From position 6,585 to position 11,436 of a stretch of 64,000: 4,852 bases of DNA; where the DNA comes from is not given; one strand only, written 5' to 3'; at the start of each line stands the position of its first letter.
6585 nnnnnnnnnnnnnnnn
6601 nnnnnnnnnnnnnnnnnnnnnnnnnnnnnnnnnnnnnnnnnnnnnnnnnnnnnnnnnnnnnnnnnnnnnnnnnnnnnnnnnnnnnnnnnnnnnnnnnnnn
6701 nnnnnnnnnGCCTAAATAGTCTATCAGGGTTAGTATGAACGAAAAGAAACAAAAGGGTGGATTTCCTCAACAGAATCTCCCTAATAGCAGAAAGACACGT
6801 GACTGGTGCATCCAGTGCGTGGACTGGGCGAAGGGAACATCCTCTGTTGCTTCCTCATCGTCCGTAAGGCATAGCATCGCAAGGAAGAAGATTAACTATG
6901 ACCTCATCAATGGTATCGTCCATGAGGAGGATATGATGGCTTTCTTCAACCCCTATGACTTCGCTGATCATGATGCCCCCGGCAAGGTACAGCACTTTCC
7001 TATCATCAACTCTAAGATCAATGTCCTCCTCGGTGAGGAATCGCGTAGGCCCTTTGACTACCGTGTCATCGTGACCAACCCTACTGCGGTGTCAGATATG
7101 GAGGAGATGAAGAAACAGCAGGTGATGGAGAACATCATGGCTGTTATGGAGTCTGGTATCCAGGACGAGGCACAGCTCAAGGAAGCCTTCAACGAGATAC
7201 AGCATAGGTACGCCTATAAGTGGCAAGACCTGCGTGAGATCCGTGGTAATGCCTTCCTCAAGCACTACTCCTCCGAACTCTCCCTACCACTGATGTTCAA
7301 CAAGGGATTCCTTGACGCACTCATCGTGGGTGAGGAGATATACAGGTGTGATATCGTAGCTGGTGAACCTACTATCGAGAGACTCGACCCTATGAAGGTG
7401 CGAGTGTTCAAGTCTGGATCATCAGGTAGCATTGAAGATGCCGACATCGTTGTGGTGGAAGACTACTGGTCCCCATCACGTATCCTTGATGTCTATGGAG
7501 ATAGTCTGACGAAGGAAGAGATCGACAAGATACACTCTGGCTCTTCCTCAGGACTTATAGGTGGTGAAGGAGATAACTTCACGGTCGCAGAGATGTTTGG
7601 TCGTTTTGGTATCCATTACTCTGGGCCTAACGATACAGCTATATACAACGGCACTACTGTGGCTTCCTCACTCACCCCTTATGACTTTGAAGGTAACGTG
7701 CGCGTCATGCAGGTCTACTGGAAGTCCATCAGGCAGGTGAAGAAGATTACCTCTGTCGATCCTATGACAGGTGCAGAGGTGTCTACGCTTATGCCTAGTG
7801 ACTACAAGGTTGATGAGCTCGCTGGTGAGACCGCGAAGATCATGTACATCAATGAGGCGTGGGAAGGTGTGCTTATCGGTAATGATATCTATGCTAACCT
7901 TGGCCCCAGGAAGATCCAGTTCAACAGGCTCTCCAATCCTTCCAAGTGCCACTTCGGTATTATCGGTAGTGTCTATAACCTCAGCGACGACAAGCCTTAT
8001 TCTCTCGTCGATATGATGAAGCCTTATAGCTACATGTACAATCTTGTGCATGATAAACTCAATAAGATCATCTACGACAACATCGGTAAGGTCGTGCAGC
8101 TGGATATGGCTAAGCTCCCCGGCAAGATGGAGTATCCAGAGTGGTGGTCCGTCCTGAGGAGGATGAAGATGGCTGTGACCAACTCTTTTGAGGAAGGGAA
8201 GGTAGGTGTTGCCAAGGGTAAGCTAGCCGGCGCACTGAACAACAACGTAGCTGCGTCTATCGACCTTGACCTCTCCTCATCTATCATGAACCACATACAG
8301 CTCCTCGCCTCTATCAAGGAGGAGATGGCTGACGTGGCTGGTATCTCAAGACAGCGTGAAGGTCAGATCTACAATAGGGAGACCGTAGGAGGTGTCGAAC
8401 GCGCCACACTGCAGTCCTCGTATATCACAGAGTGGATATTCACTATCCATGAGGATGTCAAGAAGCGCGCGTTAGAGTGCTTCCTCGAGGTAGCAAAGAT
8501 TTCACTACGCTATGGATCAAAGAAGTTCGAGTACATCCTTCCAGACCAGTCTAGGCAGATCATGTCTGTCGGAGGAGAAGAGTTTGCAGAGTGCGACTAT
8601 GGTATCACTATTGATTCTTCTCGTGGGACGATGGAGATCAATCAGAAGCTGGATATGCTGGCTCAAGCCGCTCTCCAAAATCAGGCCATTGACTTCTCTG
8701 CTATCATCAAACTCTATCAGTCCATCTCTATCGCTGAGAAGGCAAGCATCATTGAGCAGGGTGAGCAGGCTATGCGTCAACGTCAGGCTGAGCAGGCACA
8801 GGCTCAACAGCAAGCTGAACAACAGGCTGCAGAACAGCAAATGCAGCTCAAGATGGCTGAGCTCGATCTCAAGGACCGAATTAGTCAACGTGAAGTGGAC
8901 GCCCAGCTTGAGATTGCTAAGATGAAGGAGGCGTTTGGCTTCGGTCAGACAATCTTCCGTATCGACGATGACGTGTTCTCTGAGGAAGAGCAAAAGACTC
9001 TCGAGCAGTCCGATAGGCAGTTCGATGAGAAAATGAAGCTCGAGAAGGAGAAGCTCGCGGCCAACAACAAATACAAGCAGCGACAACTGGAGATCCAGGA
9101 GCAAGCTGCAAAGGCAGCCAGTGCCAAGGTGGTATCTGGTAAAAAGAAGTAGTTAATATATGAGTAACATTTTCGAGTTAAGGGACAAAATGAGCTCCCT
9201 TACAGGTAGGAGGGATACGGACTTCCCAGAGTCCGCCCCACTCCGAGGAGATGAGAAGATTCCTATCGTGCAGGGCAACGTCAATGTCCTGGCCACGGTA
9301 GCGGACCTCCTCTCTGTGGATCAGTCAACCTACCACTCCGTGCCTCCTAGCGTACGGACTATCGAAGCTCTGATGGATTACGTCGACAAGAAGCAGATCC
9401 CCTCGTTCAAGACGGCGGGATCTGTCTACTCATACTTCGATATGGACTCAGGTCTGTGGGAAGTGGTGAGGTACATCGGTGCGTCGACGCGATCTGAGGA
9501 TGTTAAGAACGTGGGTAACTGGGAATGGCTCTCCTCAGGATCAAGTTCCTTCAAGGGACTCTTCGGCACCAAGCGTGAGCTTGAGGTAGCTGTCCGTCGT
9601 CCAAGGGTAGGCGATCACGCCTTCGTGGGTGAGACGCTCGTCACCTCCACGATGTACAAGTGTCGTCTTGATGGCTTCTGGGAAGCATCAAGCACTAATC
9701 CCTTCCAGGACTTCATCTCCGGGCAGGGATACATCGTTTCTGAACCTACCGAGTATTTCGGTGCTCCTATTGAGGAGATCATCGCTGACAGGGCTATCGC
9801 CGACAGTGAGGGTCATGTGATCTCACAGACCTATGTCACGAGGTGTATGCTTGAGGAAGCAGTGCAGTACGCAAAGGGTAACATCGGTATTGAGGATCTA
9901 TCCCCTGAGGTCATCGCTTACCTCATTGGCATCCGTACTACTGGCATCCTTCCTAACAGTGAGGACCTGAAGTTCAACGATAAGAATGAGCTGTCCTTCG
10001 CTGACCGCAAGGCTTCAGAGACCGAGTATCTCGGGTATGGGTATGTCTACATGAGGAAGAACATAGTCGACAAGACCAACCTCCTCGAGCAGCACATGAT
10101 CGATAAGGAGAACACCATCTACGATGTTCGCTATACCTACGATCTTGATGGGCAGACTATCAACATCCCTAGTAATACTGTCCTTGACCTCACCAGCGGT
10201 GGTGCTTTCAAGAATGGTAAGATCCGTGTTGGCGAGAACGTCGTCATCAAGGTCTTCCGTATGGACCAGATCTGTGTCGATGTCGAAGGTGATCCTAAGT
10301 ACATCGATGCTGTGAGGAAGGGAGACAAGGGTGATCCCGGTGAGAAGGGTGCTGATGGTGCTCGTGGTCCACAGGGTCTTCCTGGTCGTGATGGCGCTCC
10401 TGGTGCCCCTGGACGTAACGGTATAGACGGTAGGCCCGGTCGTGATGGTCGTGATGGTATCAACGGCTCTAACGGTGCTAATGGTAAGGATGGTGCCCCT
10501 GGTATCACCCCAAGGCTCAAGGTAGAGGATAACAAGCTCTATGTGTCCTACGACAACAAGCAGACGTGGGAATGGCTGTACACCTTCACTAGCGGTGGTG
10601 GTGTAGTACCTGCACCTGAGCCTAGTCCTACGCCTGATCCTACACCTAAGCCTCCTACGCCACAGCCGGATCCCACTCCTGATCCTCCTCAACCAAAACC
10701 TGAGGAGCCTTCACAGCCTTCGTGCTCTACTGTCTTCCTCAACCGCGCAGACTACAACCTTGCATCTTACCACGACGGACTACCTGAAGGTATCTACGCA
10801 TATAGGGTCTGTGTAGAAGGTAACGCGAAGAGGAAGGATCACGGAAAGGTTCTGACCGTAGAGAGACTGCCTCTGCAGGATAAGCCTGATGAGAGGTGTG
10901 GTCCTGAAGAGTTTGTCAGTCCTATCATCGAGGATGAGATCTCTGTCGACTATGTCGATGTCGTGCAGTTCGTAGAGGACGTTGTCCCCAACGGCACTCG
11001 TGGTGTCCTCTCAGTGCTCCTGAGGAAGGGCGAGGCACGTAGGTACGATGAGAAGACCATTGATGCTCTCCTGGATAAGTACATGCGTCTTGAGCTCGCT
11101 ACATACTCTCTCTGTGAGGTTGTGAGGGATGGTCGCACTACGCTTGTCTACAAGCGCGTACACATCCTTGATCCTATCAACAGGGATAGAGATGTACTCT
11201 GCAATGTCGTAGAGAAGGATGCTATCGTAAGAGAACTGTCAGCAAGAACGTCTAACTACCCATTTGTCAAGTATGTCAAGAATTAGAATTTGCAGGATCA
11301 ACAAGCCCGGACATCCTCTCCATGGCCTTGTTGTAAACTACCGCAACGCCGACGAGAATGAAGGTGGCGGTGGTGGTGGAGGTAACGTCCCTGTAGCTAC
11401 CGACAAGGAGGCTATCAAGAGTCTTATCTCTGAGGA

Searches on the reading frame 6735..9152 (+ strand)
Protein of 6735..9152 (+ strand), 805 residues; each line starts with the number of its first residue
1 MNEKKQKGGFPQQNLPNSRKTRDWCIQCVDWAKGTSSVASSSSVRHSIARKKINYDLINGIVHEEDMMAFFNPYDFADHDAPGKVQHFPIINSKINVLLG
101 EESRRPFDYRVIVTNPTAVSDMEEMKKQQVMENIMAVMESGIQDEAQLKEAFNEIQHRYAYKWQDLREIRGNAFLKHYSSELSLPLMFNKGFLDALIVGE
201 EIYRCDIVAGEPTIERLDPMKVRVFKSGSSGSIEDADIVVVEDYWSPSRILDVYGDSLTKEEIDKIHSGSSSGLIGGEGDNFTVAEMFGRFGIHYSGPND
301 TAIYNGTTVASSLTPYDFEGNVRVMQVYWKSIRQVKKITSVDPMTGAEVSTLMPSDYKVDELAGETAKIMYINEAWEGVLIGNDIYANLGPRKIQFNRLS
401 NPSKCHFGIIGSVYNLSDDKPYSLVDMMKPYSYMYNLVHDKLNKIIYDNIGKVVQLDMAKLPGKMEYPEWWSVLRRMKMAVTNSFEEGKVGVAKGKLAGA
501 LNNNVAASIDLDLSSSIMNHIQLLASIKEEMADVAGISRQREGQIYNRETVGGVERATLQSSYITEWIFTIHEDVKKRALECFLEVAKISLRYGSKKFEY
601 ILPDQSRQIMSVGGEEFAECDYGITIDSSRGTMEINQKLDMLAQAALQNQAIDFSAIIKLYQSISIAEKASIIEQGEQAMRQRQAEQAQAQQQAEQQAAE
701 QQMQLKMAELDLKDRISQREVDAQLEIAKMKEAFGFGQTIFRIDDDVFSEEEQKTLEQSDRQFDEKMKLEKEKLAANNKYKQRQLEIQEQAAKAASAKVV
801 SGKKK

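Call 10: search_protein_families(library=phrogs, proteins=[window:6735-9152:+], max_evalue=0.001)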
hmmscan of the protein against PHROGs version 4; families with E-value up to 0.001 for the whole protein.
window:6735-9152:+ (805 aa): 1 family
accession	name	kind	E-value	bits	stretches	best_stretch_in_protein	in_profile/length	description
phrog_6547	-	head and packaging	1.4e-126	424.6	1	6-785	5-810/827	portal protein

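Call 11: search_protein_families(library=pfam, proteins=[window:6735-9152:+], max_evalue=0.01)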
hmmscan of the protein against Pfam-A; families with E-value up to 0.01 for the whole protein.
window:6735-9152:+ (805 aa): 0 families

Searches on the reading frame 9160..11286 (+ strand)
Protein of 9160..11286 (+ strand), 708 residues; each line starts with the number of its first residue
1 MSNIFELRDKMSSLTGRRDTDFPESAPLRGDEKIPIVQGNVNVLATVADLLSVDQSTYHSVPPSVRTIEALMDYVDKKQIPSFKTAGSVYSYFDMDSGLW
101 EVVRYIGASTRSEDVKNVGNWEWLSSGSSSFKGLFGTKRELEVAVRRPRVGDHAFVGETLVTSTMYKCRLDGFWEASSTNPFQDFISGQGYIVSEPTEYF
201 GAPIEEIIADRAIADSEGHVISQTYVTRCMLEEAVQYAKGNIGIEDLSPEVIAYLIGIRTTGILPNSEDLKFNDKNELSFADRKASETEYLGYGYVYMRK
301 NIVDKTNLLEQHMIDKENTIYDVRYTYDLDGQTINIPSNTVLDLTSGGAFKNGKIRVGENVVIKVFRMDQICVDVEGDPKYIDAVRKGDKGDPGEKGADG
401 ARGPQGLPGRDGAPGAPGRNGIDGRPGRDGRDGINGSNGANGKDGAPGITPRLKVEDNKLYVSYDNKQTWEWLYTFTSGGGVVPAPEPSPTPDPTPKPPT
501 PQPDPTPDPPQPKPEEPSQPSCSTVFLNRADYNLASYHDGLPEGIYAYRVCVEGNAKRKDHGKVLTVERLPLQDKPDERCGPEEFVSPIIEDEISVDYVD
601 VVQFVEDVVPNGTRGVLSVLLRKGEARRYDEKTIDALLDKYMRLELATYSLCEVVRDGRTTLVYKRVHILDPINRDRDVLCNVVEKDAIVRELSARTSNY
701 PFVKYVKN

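Call 10: search_protein_families(library=phrogs, proteins=[window:9160-11286:+], max_evalue=0.001)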
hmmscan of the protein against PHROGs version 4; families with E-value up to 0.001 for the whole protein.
window:9160-11286:+ (708 aa): 23 families
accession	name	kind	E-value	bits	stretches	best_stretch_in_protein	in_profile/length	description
phrog_8745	-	tail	5.5e-12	44.8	1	387-448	1388-1476/1803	tail fiber protein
phrog_6320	-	tail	2.3e-11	44.2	1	387-448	97-158/745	tail fiber protein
phrog_26346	-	unknown function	1.7e-10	41.3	1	386-448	194-256/659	-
phrog_5073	-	tail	9e-10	39.2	1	387-458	305-376/519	tail fiber protein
phrog_1806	-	tail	1.1e-09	39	1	384-453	105-174/276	collagen like minor tail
phrog_3904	-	tail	1.5e-07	31.1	1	375-449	219-289/1086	tail fiber protein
phrog_35286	-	unknown function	7.2e-07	29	1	381-446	276-342/750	-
phrog_366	-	tail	9.3e-07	29.6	1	386-449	328-388/474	tail fiber protein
phrog_26303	-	unknown function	1.8e-06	29.6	1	386-453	36-97/114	-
phrog_29268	-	unknown function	3.4e-06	26.5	1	387-470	278-364/653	-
phrog_26246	-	tail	5.9e-06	26.7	1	386-448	105-167/329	tail protein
phrog_38766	-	head and packaging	9.4e-06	25.4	1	360-448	49-139/478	virion structural protein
phrog_10972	-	tail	1.6e-05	25.5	1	371-446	144-218/343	tail fiber protein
phrog_32779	-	unknown function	3.9e-05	23.5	1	396-436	213-253/555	-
phrog_819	-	tail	4.8e-05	22.7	1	387-449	519-581/1024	tail protein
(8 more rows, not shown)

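Call 11: search_protein_families(library=pfam, proteins=[window:9160-11286:+], max_evalue=0.01)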
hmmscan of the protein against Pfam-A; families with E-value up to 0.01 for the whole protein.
window:9160-11286:+ (708 aa): 1 family
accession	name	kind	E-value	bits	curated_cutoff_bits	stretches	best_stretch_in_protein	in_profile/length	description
PF01391.23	Collagen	-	2.4e-09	37.3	27.2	1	388-446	1-59/60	Collagen triple helix repeat (20 copies)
